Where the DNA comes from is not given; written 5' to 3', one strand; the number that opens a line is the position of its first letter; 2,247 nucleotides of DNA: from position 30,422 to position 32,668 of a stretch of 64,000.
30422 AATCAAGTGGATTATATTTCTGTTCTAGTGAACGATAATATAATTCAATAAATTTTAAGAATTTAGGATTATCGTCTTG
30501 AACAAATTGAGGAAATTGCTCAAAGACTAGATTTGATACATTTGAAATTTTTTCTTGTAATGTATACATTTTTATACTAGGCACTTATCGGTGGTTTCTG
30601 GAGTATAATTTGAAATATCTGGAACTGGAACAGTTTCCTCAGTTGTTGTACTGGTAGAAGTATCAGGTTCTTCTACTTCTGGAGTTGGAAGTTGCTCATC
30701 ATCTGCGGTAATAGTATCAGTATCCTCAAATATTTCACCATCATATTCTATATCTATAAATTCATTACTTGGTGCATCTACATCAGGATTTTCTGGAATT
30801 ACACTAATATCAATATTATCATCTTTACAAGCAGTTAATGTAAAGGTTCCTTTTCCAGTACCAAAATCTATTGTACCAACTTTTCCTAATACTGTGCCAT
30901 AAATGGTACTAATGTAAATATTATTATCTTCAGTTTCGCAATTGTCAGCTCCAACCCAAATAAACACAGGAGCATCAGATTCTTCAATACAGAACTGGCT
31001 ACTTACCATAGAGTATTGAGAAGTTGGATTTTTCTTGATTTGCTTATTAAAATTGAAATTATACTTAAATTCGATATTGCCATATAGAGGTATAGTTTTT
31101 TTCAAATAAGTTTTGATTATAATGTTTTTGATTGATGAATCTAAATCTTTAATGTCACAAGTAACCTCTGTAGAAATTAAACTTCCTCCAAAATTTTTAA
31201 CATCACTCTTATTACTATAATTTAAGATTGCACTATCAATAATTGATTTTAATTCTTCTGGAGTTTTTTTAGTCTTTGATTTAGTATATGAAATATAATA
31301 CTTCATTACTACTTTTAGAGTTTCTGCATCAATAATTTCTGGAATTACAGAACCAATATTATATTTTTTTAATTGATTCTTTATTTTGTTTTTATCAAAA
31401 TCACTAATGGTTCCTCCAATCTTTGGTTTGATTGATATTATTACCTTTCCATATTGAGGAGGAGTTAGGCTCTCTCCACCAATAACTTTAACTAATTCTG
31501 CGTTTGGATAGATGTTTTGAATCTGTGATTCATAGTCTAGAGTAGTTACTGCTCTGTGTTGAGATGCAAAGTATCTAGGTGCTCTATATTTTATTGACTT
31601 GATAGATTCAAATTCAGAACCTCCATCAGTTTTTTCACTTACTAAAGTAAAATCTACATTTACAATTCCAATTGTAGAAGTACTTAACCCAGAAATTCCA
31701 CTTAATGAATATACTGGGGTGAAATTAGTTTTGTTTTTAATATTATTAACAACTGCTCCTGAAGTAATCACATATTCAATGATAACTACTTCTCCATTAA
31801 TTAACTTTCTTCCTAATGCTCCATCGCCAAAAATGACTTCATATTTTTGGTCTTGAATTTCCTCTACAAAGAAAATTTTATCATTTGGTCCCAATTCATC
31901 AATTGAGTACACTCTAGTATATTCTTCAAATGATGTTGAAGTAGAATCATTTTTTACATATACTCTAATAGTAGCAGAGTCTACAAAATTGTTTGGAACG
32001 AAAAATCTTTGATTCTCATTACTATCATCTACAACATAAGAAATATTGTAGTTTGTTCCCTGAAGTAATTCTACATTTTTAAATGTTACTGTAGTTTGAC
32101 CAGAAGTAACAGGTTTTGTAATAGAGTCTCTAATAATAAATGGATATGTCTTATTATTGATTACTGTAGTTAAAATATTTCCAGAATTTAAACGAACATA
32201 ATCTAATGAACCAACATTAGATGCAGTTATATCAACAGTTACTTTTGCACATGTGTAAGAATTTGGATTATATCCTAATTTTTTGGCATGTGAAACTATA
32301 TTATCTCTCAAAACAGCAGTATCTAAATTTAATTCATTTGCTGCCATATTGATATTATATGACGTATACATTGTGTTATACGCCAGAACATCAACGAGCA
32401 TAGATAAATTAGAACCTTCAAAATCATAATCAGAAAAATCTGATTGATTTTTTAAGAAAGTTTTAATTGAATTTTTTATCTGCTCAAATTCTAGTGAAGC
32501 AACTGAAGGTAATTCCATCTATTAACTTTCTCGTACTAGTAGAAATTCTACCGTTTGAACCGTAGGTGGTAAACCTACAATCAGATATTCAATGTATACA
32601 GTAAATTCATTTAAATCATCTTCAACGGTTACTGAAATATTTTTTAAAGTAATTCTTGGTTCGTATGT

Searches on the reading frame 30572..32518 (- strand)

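Call 11: search_protein_families(library=phrogs, proteins=[window:30572-32518:-], max_evalue=0.001)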
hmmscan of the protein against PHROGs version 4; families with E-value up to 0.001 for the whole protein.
window:30572-32518:- (648 aa): 4 families
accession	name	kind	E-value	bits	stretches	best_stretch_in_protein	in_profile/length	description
phrog_219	-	tail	1.4e-151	507.1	1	5-592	5-581/598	baseplate wedge subunit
phrog_24789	-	tail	1.2e-11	43.8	1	28-367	28-359/1214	baseplate protein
phrog_1369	-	tail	2e-10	41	1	52-345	45-313/489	baseplate protein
phrog_10646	-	tail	2.8e-07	29.9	1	7-98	29-121/1142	baseplate wedge subunit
